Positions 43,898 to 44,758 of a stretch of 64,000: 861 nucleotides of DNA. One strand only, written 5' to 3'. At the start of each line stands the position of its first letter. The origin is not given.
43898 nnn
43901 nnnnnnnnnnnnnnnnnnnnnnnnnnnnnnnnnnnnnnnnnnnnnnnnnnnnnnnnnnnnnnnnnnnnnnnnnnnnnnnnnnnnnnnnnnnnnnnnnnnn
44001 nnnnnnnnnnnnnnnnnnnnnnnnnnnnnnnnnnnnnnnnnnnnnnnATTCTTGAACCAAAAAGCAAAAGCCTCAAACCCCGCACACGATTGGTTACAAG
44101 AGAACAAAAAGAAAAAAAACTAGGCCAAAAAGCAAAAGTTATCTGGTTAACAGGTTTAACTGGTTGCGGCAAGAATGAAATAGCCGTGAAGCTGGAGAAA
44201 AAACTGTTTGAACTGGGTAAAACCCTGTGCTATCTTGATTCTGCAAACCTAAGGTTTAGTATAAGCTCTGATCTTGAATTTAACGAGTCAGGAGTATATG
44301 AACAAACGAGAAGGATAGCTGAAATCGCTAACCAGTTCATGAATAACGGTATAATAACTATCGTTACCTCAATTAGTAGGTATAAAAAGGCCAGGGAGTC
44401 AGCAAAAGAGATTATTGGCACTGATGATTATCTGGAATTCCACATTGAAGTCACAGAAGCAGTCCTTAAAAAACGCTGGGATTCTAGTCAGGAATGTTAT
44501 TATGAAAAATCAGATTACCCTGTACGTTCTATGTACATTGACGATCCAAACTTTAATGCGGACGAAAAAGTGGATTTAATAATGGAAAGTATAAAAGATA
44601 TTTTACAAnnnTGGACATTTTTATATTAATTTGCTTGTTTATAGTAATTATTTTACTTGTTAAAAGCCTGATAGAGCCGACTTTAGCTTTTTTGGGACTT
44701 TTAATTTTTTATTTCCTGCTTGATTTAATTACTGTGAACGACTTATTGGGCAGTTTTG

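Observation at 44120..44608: CysN carries a degenerate APS-kinase domain while an intact stand-alone CysC sits two genes upstream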

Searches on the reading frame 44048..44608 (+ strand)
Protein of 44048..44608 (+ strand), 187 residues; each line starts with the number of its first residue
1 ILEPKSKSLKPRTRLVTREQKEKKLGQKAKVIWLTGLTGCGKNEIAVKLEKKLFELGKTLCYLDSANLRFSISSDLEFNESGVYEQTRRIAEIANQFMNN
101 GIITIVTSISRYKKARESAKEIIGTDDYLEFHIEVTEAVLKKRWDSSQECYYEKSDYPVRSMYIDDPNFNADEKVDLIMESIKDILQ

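Call 5: search_solved_structures(query=window:44060-44608:+, max_evalue=0.01, show_alignments=5)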
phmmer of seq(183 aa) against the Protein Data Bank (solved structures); distinct sequences matched with E-value up to 0.01: 24.
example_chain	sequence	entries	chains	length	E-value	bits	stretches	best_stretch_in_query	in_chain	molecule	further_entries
3uie_A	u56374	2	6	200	1.3e-20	77.3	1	12-139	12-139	Adenylyl-sulfate kinase 1, chloroplastic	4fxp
1d6j_A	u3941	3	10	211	4.4e-18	69.1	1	11-118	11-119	ADENOSINE-5'PHOSPHOSULFATE KINASE | Adenylylsulfate kinase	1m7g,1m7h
3cr7_A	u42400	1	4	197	2.6e-16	63.3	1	24-118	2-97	Adenylyl-sulfate kinase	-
6b8v_A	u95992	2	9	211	4e-16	62.7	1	11-120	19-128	Adenylylsulfate kinase | Adenylyl-sulfate kinase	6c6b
5cb6_A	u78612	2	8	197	3.4e-15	59.7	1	21-139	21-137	Probable adenylyl-sulfate kinase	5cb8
2ax4_A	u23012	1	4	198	3.9e-14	56.2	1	22-122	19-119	Bifunctional 3'-phosphoadenosine 5'-phosphosulfate synthetase 2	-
8i1n_A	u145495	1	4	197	4e-14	56.2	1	22-122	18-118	Bifunctional 3'-phosphoadenosine 5'-phosphosulfate synthase 2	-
8i1o_A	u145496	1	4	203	4.2e-14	56.1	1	22-122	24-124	Bifunctional 3'-phosphoadenosine 5'-phosphosulfate synthase 2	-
2ofw_A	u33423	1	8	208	8e-14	55.2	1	22-120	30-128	APS kinase domain of the PAPS synthetase 1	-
8i1m_A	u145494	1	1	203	1e-13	54.8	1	22-120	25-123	PAPSS1 protein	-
2ofx_A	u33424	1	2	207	1.1e-13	54.8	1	22-120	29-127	Bifunctional 3'-phosphoadenosine 5'-phosphosulfate synthetase 1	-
4rfv_A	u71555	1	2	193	1.3e-13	54.5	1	23-127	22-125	Bifunctional enzyme CysN/CysC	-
2pey_A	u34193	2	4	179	1.5e-13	54.3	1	27-120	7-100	Bifunctional 3'-phosphoadenosine 5'-phosphosulfate synthetase 1 (PAPS synthetase 1) (PAPSS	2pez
4bzp_A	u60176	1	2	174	2.5e-13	53.6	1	24-125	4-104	BIFUNCTIONAL ENZYME CYSN/CYSC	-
4bzq_A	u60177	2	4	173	2.6e-13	53.5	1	24-125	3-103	BIFUNCTIONAL ENZYME CYSN/CYSC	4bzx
1m8p_A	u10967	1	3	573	1.9e-06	31.2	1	14-179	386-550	sulfate adenylyltransferase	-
1i2d_A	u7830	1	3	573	2e-06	31.1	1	14-179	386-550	ATP SULFURYLASE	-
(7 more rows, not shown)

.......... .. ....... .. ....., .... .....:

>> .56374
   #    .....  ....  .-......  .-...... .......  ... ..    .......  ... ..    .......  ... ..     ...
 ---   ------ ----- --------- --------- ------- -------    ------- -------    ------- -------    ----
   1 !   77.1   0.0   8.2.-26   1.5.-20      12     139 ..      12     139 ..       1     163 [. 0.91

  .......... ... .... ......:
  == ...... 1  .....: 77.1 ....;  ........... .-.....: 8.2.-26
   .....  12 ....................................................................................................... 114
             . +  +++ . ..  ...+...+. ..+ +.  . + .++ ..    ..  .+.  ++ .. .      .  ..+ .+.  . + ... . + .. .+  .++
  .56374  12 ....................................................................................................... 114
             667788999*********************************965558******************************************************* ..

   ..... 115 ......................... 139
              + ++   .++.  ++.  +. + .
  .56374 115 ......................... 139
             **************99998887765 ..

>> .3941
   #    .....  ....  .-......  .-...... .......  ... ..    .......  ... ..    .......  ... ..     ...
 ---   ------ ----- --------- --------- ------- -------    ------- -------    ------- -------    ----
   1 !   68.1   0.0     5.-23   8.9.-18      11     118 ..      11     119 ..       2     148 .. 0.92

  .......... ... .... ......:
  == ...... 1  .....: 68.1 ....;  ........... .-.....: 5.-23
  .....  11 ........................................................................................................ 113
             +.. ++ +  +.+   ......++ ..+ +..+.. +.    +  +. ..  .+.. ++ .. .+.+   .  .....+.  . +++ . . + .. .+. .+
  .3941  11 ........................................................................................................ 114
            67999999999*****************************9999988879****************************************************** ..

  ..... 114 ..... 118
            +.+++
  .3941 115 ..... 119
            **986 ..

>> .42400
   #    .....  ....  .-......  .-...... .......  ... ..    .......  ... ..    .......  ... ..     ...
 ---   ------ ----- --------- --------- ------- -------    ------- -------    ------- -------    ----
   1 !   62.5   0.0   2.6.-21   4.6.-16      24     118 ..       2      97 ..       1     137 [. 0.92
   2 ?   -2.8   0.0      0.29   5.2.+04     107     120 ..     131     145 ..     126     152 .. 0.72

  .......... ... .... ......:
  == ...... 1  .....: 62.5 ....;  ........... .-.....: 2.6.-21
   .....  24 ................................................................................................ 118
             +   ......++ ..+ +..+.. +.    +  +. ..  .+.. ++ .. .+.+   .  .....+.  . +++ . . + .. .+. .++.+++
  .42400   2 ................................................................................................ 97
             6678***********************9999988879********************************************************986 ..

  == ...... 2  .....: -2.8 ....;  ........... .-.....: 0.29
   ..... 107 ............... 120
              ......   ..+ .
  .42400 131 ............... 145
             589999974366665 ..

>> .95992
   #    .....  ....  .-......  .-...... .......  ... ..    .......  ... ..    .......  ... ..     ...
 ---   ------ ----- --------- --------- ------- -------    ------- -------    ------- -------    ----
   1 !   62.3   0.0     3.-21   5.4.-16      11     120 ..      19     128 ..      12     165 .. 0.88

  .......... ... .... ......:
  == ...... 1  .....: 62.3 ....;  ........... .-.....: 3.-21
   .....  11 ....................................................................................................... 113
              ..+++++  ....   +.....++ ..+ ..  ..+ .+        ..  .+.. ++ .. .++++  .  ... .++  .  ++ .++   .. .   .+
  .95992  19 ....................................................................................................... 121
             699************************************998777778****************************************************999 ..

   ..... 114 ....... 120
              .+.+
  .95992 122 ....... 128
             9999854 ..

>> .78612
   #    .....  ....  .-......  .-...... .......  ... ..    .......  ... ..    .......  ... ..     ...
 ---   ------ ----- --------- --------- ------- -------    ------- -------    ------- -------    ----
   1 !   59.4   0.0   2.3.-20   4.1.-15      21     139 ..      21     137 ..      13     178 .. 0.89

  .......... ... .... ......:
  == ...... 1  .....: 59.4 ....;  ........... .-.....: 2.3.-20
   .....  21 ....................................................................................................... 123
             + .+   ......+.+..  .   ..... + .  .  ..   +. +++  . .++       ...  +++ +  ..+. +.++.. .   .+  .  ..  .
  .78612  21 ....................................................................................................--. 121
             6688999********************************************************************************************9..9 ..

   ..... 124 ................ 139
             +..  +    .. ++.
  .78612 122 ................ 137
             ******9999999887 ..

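Call 22: predict_structure(alignment_id=A1)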
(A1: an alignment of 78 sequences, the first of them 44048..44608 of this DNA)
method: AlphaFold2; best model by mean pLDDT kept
length: 187 residues; sequences in the alignment: 78
mean_pLDDT: 90.7   pTM: 0.87
mean pLDDT of the five models: 90.7, 90.2, 90.0, 89.4, 88.7
residues with pLDDT >= 90: 143; 70-90: 30; 50-70: 10; < 50: 4
segments of 3 or more residues with pLDDT < 50: 1-4
pLDDT, mean of each block of 10 residues (from residue 1): 50 85 96 96 98 97 91 86 94 97 96 96 97 94 79 92 96 97 84
secondary structure, 60 per line:
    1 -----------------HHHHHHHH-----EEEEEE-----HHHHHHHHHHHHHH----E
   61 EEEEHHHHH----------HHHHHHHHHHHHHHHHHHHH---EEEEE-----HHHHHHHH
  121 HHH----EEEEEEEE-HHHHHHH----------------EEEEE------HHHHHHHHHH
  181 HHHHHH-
elements in order: H18-25 E31-36 H42-55 E60-64 H65-69 H80-99 E103-107 H113-123 E128-135 H137-143 E160-164 H171-186

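Call 25: fold_search(model_id=the predicted structure, library=pdb)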
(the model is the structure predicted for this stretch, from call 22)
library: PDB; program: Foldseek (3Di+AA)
matches with E <= 10: 1663; with E <= 0.001: 171
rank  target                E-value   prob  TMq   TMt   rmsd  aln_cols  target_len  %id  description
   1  6c6b_B                3.7e-13  1.00  0.81  0.76   6.1       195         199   26  Co-crystal structure of adenylyl-sulfate kinase from Cryptococcus neoformans bound to ADP (released 2018-02-07)
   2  3uie_A                5.1e-13  1.00  0.84  0.82   2.1       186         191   26  Crystal structure of adenosine 5'-phosphosulfate kinase from Arabidopsis Thaliana in Complex with AMPPNP and APS (released 2012-01-25)
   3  6c6b_E                5.1e-13  1.00  0.81  0.79   2.7       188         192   26  Co-crystal structure of adenylyl-sulfate kinase from Cryptococcus neoformans bound to ADP (released 2018-02-07)
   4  6c6b_D                5.8e-13  1.00  0.81  0.79   2.7       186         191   27  Co-crystal structure of adenylyl-sulfate kinase from Cryptococcus neoformans bound to ADP (released 2018-02-07)
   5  3uie_C                1.5e-12  1.00  0.79  0.79   3.3       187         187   27  Crystal structure of adenosine 5'-phosphosulfate kinase from Arabidopsis Thaliana in Complex with AMPPNP and APS (released 2012-01-25)
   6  6c6b_F                1.7e-12  1.00  0.81  0.77   4.1       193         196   26  Co-crystal structure of adenylyl-sulfate kinase from Cryptococcus neoformans bound to ADP (released 2018-02-07)
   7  4fxp_A                2.6e-12  1.00  0.83  0.81   2.2       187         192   27  Crystal structure of adenosine 5'-phosphosulfate kinase from Arabidopsis thaliana in Complex with Sulfate and APS (released 2012-07-25)
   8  3uie_B                3.7e-12  1.00  0.85  0.81   2.6       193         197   26  Crystal structure of adenosine 5'-phosphosulfate kinase from Arabidopsis Thaliana in Complex with AMPPNP and APS (released 2012-01-25)
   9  2ofx_A                3.7e-12  1.00  0.85  0.78   2.6       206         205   24  crystal structure of the APSK domain of human PAPSS1 in complex with ADPMg and PAPS (released 2007-04-10)
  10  6c6b_A                3.7e-12  1.00  0.82  0.78   4.7       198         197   25  Co-crystal structure of adenylyl-sulfate kinase from Cryptococcus neoformans bound to ADP (released 2018-02-07)
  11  6c6b_C                4.5e-12  1.00  0.81  0.79   2.7       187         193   27  Co-crystal structure of adenylyl-sulfate kinase from Cryptococcus neoformans bound to ADP (released 2018-02-07)
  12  4fxp_B                4.5e-12  1.00  0.83  0.78   3.5       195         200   27  Crystal structure of adenosine 5'-phosphosulfate kinase from Arabidopsis thaliana in Complex with Sulfate and APS (released 2012-07-25)
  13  1xjq_B                6.9e-12  1.00  0.80  0.27   2.5       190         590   25  ADP Complex OF HUMAN PAPS SYNTHETASE 1 (released 2005-08-30)
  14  5cb8_A                8.3e-12  1.00  0.75  0.80   2.3       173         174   29  Crystal structure of Adenosine-5'-phosphosulfate kinase in complex with APS and sulfate (released 2015-09-02)
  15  2ofw_B                9.4e-12  1.00  0.81  0.79   2.4       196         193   26  Crystal structure of the APSK domain of human PAPSS1 complexed with 2 APS molecules (released 2007-04-10)
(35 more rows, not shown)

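Call 34: search_protein_representatives(protein=window:44048-44608:+)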
Query: 187 residues. Proteins with E-value up to 0.001 (for the whole library): 4728; up to 1e-10: 1307; up to 1e-30: 6. The best 150 are listed.
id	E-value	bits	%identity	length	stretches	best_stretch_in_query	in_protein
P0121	3.8e-57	209.3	80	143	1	53-186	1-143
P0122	2.4e-55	203.4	57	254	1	5-182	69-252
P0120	1.2e-52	194.6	36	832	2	6-181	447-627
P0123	4.8e-46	173.2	54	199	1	13-180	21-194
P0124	1.2e-33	132.8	41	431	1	3-176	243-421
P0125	4.8e-32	127.6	44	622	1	7-179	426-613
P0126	2.1e-30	122.3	44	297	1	3-134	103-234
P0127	8.5e-28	113.8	39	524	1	6-179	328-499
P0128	7.8e-27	110.6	43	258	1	3-142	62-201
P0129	4.0e-25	105.0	30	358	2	30-178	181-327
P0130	1.0e-24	103.8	43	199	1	8-141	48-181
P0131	2.4e-24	102.5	41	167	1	13-146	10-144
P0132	6.6e-24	101.1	47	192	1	18-135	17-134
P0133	7.7e-24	100.9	43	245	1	16-142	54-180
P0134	8.7e-24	100.7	45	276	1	4-134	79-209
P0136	1.6e-23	99.8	34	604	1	6-186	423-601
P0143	2.0e-22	96.3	41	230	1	4-143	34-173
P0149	1.6e-21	93.3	37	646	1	2-143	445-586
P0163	1.1e-20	90.6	36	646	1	4-156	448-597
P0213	3.4e-19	85.8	34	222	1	6-157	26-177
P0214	3.6e-19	85.7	34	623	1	12-144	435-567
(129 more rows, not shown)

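Call 49: find_related_loci(query=A3, collection=genome_contigs, flank=10000)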
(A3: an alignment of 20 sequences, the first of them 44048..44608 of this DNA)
Query A3 (187 aa) in genome_contigs; peptide patterns used: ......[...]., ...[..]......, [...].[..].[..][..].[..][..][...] (x = any residue, [..] = any of these).
205 stretches matched a pattern; 52 encode a relative of the query (tblastn E <= 1e-3); 52 distinct loci.
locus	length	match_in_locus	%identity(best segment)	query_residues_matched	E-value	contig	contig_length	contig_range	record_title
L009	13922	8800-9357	81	1-186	2e-98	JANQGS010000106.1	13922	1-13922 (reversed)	MAG: Candidatus Gastranaerophilales bacterium isolate PL23b_bin.55 k99_1517065, whole genome shotgun sequence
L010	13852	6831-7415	76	1-186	8e-96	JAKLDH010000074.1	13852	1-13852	MAG: Cyanobacteriota bacterium isolate RA.bin105 RA.bin105_74, whole genome shotgun sequence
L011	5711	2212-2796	75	1-186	4e-94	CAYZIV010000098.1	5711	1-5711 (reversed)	MAG TPA_asm: uncultured Gammaproteobacteria bacterium isolate SRP252850_co1_265 genome assembly, contig: NODE_26384_leng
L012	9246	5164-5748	73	1-186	4e-92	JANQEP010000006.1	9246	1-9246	MAG: Candidatus Gastranaerophilales bacterium isolate PL23a_bin.35 k99_5766875, whole genome shotgun sequence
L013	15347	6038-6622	72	1-186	9e-91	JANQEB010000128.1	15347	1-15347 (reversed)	MAG: Candidatus Gastranaerophilales bacterium isolate PL23a_bin.110 k99_3899878, whole genome shotgun sequence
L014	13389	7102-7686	72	1-186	9e-90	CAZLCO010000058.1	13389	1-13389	MAG TPA_asm: uncultured Gammaproteobacteria bacterium isolate SRP141376_co5_19 genome assembly, contig: NODE_11410_lengt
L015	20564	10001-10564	57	1-182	3e-67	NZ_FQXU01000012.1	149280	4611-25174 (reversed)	Clostridium intestinale DSM 6191, whole genome shotgun sequence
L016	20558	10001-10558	55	1-180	2e-64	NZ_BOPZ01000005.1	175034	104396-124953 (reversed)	Clostridium polyendosporum strain JCM 30710 sequence005, whole genome shotgun sequence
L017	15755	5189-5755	53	2-184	6e-64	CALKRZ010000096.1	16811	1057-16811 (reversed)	MAG: uncultured Clostridia bacterium isolate R1_Bin_METABAT__286_1 genome assembly, contig: c_000003482503, whole genome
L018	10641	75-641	56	1-183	1e-63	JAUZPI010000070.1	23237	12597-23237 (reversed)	MAG: Bacillota bacterium isolate bin61(3d) FBKKOBCF_70, whole genome shotgun sequence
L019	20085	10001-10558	58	1-180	5e-63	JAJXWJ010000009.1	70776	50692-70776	MAG: Bacillota bacterium isolate BP5.bin78 NODE_543_length_70776_cov_6.937734, whole genome shotgun sequence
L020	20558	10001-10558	55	1-180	5e-63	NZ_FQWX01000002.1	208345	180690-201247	Asaccharospora irregularis DSM 2635, whole genome shotgun sequence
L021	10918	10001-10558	55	1-180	5e-63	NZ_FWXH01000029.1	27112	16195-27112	Clostridium acidisoli DSM 12555, whole genome shotgun sequence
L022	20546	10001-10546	57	1-176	6e-63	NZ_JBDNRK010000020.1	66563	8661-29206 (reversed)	MAG: Clostridium sp. isolate WK069_bin.5 NODE_196_length_66563_cov_89.467027, whole genome shotgun sequence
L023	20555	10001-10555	55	5-187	1e-62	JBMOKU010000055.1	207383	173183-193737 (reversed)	MAG: Bacillota bacterium isolate Betzabe_MAG006 MAG006_55, whole genome shotgun sequence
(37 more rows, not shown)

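Call 60: list_cluster_members(proteins=[P0149, P0163, P0213, P0110, P0125, P0127, P0143, P0214, P0120, P0136])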
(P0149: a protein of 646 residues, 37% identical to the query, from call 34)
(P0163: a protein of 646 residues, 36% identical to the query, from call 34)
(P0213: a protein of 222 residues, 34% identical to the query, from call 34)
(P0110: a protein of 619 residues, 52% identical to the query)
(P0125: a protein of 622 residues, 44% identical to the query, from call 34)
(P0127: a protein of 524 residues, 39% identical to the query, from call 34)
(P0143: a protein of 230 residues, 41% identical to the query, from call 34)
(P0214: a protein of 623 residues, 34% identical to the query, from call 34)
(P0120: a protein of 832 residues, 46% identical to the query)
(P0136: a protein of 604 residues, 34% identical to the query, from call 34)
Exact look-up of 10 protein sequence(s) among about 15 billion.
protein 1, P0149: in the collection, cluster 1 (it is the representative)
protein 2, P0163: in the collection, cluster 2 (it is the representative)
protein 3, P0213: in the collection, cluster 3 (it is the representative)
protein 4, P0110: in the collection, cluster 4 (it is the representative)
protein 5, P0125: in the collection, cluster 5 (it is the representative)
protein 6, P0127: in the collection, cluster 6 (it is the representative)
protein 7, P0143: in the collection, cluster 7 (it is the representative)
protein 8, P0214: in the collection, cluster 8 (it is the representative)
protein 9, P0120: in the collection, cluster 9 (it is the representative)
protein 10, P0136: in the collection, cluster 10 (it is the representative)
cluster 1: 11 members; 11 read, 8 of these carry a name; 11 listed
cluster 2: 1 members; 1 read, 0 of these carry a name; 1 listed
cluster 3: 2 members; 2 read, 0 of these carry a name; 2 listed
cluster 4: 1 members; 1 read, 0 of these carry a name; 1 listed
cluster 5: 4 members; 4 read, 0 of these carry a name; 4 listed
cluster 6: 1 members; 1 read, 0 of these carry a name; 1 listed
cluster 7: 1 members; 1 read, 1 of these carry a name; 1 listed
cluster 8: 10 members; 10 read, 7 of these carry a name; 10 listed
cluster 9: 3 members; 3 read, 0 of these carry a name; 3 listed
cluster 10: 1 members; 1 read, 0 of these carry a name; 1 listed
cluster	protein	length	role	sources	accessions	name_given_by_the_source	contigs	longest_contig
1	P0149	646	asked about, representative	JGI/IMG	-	bifunctional enzyme CysN/CysC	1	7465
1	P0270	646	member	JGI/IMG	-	bifunctional enzyme CysN/CysC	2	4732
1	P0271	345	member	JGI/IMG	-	bifunctional enzyme CysN/CysC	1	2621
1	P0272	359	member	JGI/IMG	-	bifunctional enzyme CysN/CysC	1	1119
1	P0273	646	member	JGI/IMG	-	bifunctional enzyme CysN/CysC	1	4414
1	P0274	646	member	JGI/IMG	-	bifunctional enzyme CysN/CysC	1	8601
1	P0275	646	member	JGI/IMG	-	bifunctional enzyme CysN/CysC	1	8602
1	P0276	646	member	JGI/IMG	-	bifunctional enzyme CysN/CysC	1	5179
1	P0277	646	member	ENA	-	-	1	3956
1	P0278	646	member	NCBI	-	-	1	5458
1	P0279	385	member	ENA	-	-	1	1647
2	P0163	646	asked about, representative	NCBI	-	-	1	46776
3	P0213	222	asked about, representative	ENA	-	-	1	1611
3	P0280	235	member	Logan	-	-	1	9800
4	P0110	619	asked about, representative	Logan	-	-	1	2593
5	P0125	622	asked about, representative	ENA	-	-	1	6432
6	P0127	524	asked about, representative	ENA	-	-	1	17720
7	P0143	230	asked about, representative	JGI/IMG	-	bifunctional enzyme CysN/CysC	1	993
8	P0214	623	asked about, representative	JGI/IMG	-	bifunctional enzyme CysN/CysC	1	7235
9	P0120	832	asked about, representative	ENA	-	-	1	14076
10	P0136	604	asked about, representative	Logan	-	-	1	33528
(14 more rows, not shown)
